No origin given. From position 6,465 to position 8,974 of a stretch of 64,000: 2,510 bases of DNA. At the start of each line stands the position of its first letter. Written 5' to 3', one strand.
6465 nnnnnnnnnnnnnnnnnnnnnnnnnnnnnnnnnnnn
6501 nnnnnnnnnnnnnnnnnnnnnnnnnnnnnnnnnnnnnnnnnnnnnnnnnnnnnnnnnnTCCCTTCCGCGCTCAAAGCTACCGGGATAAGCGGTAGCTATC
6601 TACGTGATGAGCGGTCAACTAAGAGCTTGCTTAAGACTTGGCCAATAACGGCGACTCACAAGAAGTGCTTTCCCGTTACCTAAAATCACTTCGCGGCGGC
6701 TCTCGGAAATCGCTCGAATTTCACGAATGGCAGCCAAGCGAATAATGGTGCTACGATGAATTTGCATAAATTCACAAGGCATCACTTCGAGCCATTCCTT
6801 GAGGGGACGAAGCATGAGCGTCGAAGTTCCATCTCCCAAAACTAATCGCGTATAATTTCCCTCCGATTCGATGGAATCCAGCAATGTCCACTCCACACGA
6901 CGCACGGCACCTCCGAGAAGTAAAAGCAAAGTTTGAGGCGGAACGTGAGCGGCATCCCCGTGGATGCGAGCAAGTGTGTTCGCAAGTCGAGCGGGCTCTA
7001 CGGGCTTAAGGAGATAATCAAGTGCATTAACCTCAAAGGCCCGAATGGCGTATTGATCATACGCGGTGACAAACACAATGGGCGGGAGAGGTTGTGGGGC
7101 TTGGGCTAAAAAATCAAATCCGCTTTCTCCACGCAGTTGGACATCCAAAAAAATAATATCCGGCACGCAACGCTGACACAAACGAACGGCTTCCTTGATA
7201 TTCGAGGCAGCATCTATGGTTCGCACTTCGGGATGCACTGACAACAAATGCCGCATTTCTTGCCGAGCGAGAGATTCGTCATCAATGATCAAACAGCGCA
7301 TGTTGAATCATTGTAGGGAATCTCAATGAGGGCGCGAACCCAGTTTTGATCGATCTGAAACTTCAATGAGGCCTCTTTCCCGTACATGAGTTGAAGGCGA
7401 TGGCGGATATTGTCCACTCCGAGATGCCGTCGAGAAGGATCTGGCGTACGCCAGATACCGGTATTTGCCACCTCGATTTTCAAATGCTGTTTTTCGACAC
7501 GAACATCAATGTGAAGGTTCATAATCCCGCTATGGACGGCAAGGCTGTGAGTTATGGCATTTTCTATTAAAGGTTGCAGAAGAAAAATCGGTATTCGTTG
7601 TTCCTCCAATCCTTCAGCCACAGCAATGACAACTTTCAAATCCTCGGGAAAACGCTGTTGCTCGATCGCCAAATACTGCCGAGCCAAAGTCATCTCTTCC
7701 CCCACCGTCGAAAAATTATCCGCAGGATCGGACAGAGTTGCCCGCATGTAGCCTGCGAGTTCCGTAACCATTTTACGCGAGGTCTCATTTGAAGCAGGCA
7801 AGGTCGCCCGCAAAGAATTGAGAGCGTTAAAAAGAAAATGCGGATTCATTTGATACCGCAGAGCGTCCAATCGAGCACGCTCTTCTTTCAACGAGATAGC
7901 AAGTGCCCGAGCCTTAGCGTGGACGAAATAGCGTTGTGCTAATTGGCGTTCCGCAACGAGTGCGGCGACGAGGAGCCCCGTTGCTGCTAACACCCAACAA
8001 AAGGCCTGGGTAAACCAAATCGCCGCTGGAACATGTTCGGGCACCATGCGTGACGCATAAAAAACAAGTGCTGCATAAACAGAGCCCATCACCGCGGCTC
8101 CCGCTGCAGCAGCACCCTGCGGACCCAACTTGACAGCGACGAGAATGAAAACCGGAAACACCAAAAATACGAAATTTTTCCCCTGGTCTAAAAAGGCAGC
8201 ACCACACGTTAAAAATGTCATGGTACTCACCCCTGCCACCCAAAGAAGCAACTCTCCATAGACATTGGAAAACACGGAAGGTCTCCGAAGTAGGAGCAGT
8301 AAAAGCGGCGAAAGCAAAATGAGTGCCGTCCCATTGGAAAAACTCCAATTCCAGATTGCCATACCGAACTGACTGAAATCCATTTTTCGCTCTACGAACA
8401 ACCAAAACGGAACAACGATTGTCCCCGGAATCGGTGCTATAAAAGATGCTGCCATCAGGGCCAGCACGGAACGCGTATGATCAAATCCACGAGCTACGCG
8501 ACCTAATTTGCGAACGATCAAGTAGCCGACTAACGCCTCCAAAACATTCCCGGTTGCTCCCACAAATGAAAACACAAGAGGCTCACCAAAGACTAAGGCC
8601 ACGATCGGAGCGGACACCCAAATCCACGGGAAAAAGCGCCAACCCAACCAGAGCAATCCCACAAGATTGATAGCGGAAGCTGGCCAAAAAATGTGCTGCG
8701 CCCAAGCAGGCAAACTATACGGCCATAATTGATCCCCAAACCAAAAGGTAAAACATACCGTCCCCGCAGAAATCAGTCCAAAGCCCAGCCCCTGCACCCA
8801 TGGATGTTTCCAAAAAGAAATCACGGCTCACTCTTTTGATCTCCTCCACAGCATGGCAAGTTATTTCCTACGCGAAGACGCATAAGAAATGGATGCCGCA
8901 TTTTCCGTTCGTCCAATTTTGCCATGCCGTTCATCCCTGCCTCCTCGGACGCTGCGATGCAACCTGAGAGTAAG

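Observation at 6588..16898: A 30-bp direct-repeat box occurs three times, each about 60 nt upstream of a gene start: candidate LytTR regulon linking the T2SS operon, a 985-aa secreted protein and an NHLP peptide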

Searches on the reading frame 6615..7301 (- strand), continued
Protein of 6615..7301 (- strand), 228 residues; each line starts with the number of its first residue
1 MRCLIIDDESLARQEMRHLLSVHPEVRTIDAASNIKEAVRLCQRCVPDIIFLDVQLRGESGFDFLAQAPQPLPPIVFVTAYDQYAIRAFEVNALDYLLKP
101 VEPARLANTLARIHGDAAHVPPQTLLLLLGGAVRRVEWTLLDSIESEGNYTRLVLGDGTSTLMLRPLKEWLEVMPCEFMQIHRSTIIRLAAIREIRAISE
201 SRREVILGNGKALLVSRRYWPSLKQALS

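Call 33: search_solved_structures(query=window:6615-7301:-, max_evalue=0.001, show_alignments=0)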
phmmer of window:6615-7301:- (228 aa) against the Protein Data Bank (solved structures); distinct sequences matched with E-value up to 0.001: 100 (the best 60 are shown).
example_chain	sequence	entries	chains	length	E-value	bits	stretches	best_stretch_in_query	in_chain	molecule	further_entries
6m8o_A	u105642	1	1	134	2.9e-22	82.7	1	1-115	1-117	DNA-binding response regulator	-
2qv0_A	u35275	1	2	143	5.5e-16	62.2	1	1-113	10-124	Protein mrkE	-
6swf_A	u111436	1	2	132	1.2e-10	44.8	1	2-114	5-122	Two-component response regulator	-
6swb_A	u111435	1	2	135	1.3e-10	44.7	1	2-114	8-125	Two-component response regulator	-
1a04_A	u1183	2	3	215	3.4e-10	43.3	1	3-113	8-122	NITRATE/NITRITE RESPONSE REGULATOR PROTEIN NARL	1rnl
3cz5_A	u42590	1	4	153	6.5e-10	42.4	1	2-114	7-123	Two-component response regulator, LuxR family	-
6ymz_A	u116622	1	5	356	4.5e-09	39.6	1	2-101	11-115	Protein-glutamate methylesterase/protein-glutamine glutaminase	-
6swl_A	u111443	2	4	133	6.3e-09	39.1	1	3-111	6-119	Two-component response regulator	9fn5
9xzo_A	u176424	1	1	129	1.1e-08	38.3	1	2-119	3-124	De novo protein M1X0B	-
1s8n_A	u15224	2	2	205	1.3e-08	38.1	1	2-105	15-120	putative antiterminator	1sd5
1a2o_A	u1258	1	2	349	1.4e-08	38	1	2-101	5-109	CHEB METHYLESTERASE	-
6wsh_A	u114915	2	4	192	2e-08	37.5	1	2-110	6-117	Response regulator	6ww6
4e7o_A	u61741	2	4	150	2.4e-08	37.2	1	1-113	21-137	Response regulator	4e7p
4zmr_A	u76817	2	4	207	2.7e-08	37.1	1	1-123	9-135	Response regulator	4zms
3hdg_A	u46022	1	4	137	2.7e-08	37.1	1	2-111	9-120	uncharacterized protein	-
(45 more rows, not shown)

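Call 82: find_encoding_contigs(protein=P0025, flank=10000, max_places=1)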
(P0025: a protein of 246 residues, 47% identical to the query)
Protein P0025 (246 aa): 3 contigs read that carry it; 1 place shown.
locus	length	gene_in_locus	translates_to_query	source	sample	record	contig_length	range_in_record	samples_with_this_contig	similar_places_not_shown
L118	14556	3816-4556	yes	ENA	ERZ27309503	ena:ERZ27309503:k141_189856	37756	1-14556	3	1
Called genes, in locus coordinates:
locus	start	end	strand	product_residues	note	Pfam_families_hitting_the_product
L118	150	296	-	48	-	-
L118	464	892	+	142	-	-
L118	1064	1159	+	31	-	-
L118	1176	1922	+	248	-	-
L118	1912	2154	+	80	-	-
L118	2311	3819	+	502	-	PF05231:MASE1, PF06580:His_kinase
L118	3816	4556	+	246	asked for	PF00072:Response_reg, PF04397:LytTR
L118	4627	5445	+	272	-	PF00072:Response_reg, PF04397:LytTR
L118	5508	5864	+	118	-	PF02979:NHase_alpha (weak)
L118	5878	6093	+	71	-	-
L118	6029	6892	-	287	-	PF00288:GHMP_kinases_N, PF08544:GHMP_kinases_C (weak)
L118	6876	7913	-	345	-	PF01370:Epimerase, PF04321:RmlD_sub_bind, PF07993:NAD_binding_4 (faint)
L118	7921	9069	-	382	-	-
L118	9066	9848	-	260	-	PF24827:AstE_AspA_cat (weak)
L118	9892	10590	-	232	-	PF00753:Lactamase_B, PF13483:Lactamase_B_3, PF12706:Lactamase_B_2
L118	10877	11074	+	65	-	-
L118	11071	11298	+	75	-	-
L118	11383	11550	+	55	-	-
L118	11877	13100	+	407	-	PF02401:LYTB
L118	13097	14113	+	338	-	PF01966:HD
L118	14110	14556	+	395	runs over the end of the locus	PF13433:Peripla_BP_5, PF13458:Peripla_BP_6, PF01094:ANF_receptor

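Call 84: find_encoding_contigs(protein=P0031, flank=10000, max_places=1)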
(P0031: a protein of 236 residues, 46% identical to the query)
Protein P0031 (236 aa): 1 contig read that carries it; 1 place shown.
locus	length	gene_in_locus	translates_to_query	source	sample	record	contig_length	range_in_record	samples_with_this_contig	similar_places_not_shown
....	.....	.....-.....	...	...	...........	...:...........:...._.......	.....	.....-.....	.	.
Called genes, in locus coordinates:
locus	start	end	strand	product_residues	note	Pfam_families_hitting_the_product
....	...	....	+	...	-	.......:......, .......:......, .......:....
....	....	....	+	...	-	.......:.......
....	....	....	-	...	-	-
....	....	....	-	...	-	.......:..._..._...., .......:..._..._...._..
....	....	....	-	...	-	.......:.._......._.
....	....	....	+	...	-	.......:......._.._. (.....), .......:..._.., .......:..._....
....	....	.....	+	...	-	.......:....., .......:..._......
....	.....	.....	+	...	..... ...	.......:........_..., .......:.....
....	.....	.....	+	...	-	-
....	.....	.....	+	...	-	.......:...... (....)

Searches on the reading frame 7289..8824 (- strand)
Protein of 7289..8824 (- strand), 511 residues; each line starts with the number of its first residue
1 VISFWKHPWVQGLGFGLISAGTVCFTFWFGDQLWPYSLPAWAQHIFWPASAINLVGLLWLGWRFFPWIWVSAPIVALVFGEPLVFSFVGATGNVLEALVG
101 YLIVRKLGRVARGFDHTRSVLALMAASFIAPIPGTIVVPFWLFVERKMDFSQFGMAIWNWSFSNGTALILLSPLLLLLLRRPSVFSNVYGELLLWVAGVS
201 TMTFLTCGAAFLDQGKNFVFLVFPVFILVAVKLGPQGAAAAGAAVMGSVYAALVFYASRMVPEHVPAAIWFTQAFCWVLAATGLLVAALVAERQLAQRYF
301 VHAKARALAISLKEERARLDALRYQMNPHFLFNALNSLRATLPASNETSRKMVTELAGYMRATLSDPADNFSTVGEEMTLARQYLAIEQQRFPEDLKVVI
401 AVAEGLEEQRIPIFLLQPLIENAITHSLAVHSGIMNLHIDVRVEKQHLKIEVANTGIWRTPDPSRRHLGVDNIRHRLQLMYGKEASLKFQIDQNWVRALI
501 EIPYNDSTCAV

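Call 8: search_protein_families(library=pfam, proteins=[window:7289-8824:-])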
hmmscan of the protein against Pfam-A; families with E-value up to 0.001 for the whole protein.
window:7289-8824:- (511 aa): 2 families
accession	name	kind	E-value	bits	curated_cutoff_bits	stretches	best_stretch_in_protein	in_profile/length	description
PF06580.19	His_kinase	-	1.7e-21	76.7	25.2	1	317-395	1-80/81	Histidine kinase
PF05231.19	MASE1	-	8.6e-17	61.6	29.8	1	45-294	30-299/299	MASE1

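Call 24: search_protein_families(library=ncbifam, proteins=[window:7289-8824:-], max_evalue=0.01)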
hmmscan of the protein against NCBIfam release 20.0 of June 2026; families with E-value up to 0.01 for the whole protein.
window:7289-8824:- (511 aa): 1 family
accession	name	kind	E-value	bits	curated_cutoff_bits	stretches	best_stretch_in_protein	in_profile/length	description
NF052574.1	HisKinEspCMyxo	equivalog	5.3e-24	84.4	1200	1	46-298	28-281/785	serine histidine kinase EspC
